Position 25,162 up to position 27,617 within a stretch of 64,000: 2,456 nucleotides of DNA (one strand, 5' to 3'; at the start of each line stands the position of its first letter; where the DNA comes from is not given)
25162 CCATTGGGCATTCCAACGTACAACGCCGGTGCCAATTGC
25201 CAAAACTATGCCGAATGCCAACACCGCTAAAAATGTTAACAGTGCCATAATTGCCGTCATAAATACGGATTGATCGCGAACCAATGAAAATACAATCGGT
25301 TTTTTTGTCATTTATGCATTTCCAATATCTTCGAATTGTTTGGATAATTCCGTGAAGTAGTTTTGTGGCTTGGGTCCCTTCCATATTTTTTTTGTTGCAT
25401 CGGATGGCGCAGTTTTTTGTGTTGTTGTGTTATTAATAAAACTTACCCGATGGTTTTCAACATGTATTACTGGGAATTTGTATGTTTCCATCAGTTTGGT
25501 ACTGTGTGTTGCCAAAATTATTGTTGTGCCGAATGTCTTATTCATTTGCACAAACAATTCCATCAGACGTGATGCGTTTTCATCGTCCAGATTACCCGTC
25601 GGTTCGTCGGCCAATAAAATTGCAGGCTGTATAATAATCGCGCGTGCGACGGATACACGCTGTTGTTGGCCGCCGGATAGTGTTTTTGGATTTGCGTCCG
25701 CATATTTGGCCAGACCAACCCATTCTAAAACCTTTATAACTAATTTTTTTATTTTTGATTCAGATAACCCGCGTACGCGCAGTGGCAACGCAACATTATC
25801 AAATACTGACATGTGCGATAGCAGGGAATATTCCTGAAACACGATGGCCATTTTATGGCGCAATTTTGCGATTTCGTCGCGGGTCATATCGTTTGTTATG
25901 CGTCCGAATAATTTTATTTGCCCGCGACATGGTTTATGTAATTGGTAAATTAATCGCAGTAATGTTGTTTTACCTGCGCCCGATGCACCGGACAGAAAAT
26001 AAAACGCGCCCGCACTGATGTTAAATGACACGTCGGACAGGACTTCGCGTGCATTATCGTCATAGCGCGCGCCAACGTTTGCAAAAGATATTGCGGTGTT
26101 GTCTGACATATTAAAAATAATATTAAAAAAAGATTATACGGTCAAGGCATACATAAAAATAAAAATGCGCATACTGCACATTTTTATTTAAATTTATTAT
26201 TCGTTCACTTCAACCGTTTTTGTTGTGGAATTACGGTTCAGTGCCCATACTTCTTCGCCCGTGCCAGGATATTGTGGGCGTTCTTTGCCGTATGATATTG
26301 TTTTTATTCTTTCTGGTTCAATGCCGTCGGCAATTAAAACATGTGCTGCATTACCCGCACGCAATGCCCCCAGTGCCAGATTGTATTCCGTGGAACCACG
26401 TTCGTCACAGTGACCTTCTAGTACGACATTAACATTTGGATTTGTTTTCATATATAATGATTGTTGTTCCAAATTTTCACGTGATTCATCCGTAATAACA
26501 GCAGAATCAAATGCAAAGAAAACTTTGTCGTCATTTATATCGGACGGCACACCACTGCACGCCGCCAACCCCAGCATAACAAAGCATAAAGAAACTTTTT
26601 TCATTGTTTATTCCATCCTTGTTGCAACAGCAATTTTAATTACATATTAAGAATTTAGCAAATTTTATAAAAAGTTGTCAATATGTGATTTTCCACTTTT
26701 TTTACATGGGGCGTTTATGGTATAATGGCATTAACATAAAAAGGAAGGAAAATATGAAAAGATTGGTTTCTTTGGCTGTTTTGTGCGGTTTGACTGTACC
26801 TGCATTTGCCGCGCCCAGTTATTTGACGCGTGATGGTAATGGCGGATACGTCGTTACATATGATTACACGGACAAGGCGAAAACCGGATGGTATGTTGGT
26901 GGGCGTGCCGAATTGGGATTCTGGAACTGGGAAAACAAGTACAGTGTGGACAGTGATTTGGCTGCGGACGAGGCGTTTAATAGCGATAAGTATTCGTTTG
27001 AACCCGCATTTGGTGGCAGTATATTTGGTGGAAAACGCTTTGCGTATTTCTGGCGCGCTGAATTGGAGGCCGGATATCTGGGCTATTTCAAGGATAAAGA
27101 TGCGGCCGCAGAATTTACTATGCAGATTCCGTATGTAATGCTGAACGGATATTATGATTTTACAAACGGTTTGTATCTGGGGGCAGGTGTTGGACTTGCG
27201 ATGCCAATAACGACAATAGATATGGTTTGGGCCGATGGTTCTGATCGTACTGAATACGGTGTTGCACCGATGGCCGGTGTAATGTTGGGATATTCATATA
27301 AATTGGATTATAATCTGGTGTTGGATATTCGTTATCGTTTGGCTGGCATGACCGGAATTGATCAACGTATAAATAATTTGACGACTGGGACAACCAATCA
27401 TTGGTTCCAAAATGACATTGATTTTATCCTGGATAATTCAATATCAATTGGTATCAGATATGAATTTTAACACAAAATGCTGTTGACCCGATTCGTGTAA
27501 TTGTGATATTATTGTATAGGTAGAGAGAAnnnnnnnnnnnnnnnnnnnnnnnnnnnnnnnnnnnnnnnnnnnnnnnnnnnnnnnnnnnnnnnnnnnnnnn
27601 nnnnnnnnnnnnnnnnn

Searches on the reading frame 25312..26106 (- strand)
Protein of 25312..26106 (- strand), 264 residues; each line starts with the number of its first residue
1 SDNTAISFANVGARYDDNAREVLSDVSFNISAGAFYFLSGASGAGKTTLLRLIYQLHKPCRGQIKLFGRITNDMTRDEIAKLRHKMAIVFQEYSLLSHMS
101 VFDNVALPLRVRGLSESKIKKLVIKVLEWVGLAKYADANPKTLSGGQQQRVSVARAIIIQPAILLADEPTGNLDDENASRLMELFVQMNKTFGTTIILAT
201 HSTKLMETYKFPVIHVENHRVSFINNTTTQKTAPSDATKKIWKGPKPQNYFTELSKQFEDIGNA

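Call 55: search_protein_families(library=pfam, proteins=[window:25312-26106:-], max_evalue=0.001)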
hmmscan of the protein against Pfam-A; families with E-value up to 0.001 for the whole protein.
window:25312-26106:- (264 aa): 4 families
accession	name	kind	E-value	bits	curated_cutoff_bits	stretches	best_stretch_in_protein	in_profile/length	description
PF00005.33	ABC_tran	-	1.8e-34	119.7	25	1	23-170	1-136/137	ABC transporter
PF13304.12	AAA_21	-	1.5e-08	35.5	27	0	160-207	255-304/304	AAA domain, putative AbiEii toxin, Type IV TA system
PF13401.12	AAA_22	-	7.2e-05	23.5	27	1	34-199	6-121/130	AAA domain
PF02463.25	SMC_N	-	7.6e-05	22.7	40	1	34-209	25-205/220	RecF/RecN/SMC N terminal domain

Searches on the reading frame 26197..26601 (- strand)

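Call 55: search_protein_families(library=pfam, proteins=[window:26197-26601:-], max_evalue=0.001)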
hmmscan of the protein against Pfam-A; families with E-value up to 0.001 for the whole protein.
window:26197-26601:- (134 aa): 1 family
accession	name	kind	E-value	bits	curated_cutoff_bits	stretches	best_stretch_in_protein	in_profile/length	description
PF00691.25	OmpA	-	2.7e-19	69.7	27.2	1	28-119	1-94/98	OmpA family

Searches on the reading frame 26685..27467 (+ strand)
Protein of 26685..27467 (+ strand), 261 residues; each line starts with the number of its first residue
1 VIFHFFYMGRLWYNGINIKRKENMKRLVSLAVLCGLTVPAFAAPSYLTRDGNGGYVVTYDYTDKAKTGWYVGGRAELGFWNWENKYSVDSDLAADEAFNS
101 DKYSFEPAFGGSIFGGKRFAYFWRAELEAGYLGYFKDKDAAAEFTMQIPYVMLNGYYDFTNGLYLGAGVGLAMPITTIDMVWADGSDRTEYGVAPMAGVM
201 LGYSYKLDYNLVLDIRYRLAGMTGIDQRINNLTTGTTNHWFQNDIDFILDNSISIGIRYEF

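Call 86: search_protein_families(library=pfam, proteins=[window:26685-27467:+], max_evalue=0.0001)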
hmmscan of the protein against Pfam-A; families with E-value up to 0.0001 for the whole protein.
window:26685-27467:+ (261 aa): 1 family
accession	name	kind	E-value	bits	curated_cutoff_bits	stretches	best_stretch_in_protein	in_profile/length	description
PF13505.12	OMP_b-brl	-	2.2e-06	28.4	28.7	1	30-235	3-158/175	Outer membrane protein beta-barrel domain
